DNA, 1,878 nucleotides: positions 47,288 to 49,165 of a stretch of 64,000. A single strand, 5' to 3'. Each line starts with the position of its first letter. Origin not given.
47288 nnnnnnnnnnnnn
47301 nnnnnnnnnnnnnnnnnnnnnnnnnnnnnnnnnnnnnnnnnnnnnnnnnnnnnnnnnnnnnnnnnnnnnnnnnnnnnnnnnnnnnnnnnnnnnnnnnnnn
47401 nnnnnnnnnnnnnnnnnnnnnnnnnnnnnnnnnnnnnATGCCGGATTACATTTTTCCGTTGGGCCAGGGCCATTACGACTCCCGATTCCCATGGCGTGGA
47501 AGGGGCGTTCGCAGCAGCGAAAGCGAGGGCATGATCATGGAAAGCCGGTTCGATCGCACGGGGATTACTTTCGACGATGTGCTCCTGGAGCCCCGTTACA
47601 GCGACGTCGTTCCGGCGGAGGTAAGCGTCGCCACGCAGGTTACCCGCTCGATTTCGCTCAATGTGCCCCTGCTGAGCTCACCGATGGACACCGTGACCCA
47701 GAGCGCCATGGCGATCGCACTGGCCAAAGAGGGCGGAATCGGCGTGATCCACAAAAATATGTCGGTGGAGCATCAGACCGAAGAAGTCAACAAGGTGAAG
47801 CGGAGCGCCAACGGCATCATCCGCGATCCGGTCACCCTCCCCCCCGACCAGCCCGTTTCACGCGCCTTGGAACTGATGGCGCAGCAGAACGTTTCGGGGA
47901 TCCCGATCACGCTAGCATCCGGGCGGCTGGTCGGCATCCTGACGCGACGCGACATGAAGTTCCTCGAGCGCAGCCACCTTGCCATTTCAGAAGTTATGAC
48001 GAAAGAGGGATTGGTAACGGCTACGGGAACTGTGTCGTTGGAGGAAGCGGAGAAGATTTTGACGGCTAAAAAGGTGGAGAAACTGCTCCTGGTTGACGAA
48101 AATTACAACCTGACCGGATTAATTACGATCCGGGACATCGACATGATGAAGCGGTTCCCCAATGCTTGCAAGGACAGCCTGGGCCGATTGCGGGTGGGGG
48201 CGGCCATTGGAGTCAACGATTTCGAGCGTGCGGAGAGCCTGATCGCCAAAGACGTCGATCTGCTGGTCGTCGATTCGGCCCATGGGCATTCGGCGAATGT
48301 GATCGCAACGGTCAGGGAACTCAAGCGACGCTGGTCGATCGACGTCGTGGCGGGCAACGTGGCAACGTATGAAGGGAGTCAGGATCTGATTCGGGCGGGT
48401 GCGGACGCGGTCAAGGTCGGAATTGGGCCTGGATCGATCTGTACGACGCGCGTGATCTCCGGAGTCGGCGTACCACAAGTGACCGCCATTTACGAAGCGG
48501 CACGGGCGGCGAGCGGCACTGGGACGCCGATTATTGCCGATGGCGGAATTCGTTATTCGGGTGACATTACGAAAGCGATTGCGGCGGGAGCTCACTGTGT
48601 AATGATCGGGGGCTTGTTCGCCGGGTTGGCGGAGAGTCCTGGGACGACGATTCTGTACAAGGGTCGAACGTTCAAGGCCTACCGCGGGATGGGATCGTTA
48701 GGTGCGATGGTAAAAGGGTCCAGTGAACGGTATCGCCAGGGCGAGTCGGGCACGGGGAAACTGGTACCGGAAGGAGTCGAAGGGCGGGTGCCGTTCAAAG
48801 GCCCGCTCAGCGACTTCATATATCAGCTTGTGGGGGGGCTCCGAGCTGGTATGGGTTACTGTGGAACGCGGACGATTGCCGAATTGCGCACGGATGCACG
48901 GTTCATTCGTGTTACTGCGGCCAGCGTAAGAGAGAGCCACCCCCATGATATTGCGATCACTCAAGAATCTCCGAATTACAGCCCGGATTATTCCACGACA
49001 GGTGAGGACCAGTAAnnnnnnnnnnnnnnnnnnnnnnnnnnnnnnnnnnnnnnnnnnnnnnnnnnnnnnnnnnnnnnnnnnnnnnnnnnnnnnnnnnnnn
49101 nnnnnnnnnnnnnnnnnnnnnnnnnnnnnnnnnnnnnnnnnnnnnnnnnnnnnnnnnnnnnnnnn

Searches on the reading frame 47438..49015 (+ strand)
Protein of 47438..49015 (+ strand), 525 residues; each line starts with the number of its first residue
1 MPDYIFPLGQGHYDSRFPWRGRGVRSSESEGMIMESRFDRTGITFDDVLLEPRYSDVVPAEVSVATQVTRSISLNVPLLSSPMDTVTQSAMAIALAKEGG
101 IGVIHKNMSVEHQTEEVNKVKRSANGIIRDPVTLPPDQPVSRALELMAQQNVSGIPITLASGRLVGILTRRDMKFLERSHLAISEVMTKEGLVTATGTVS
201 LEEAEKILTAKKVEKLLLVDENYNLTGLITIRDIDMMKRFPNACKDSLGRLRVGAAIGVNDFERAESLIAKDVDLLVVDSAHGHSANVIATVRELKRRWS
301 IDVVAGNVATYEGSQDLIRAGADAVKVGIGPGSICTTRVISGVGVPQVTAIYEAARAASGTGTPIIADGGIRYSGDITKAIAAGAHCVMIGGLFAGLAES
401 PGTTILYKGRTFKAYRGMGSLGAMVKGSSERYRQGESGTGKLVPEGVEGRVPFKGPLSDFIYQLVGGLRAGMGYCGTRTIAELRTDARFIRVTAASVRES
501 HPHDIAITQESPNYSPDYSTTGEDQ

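Call 43: list_cluster_members(proteins=[window:47438-49015:+, window:46554-47375:+, window:50725-51408:+, window:51485-52414:+, window:52443-53225:+, window:42334-44250:+])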
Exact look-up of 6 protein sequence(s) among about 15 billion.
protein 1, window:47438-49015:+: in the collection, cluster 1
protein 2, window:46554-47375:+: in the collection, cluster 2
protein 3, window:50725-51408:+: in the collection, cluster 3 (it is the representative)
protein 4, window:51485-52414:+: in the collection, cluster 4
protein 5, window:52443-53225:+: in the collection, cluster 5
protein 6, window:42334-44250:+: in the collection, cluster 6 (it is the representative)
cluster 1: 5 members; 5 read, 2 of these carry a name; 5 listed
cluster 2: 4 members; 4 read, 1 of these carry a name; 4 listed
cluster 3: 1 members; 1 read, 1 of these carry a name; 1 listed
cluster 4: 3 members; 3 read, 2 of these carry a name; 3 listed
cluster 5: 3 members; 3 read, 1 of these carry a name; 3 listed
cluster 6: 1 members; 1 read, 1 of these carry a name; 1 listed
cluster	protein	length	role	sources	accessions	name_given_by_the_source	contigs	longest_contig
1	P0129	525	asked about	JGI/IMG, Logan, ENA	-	-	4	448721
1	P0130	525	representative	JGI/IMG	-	IMP dehydrogenase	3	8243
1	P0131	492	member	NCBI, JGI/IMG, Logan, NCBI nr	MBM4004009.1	MAG: IMP dehydrogenase [Planctomycetes bacterium] | IMP dehydrogenase [Planctomycetota bacterium]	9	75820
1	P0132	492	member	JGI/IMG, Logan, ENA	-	-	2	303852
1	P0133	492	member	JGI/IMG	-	-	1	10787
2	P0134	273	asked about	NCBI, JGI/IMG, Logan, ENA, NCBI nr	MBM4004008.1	MAG: hypothetical protein FJ295_12105 [Planctomycetes bacterium] | hypothetical protein [Planctomycetota bacterium]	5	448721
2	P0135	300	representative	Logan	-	-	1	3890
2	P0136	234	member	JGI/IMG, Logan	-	-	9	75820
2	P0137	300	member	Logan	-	-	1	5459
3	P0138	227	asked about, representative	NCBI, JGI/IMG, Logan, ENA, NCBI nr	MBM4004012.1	MAG: NAD(P)H-hydrate epimerase [Planctomycetes bacterium] | NAD(P)H-hydrate epimerase [Planctomycetota bacterium]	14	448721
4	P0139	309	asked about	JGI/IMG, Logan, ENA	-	-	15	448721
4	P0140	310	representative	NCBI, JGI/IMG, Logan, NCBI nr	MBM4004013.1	MAG: hypothetical protein FJ295_12130 [Planctomycetes bacterium] | hypothetical protein [Planctomycetota bacterium]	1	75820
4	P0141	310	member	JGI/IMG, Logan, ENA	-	DNA integrity scanning protein DisA with diadenylate cyclase activity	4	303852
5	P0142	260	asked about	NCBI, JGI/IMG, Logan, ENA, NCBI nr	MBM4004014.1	MAG: 5'/3'-nucleotidase SurE [Planctomycetes bacterium] | 5'/3'-nucleotidase SurE [Planctomycetota bacterium]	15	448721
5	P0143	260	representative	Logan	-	-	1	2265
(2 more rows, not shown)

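Call 44: find_encoding_contigs(protein=P0132, flank=6000, max_places=3)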
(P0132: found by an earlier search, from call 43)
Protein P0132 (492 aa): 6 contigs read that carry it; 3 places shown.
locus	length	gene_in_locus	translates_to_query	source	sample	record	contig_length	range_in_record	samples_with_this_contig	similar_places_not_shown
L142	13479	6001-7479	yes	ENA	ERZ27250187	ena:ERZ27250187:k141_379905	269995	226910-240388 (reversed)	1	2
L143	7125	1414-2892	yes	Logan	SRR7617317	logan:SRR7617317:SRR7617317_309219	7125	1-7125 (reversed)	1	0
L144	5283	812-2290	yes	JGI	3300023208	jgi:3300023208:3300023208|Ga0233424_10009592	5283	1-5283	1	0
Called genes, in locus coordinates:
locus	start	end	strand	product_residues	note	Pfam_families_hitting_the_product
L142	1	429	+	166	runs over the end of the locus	-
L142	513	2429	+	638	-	PF00009:GTP_EFTU, PF01926:MMR_HSR1, PF03144:GTP_EFTU_D2, PF25461:Beta-barrel_SelB, PF09106:WHD_2nd_SelB (weak), PF09107:WHD_3rd_SelB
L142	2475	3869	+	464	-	PF12390:Se-cys_synth_N, PF03841:SelA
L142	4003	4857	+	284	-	PF03781:FGE-sulfatase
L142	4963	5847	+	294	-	-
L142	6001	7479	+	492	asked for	PF00478:IMPDH, PF03060:NMO (faint), PF00571:CBS, PF01070:FMN_dh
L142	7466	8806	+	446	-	-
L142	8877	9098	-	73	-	PF09723:Zn_ribbon_8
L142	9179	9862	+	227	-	PF03853:YjeF_N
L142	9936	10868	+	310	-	PF21755:DacZ_P, PF02457:DAC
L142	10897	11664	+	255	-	PF01975:SurE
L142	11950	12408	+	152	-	-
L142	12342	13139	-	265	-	-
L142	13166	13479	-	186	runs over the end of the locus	-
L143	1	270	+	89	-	?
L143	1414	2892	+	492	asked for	PF00478:IMPDH, PF03060:NMO (faint), PF00571:CBS, PF01070:FMN_dh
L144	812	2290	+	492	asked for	PF00478:IMPDH, PF03060:NMO (faint), PF00571:CBS, PF01070:FMN_dh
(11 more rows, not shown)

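Call 45: find_encoding_contigs(protein=P0130, flank=6000, max_places=3)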
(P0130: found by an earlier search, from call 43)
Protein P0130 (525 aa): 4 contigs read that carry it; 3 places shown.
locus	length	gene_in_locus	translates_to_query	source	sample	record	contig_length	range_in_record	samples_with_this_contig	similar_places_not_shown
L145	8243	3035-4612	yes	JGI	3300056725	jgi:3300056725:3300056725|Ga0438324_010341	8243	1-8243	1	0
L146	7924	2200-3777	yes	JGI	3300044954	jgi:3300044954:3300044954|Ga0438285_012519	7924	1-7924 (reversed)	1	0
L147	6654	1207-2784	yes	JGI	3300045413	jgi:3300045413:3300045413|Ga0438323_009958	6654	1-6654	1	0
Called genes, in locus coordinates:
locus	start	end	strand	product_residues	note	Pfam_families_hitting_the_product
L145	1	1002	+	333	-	?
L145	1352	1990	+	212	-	PF03781:FGE-sulfatase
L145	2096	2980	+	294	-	-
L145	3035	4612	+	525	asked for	PF00478:IMPDH, PF03060:NMO (faint), PF00571:CBS, PF01070:FMN_dh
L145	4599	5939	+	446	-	-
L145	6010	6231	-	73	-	PF09723:Zn_ribbon_8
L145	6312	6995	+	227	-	PF03853:YjeF_N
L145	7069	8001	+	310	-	PF21755:DacZ_P, PF02457:DAC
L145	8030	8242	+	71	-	?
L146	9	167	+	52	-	-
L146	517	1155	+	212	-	PF03781:FGE-sulfatase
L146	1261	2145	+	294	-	-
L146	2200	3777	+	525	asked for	PF00478:IMPDH, PF03060:NMO (faint), PF00571:CBS, PF01070:FMN_dh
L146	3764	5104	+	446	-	-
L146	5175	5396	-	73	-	PF09723:Zn_ribbon_8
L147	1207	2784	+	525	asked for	PF00478:IMPDH, PF03060:NMO (faint), PF00571:CBS, PF01070:FMN_dh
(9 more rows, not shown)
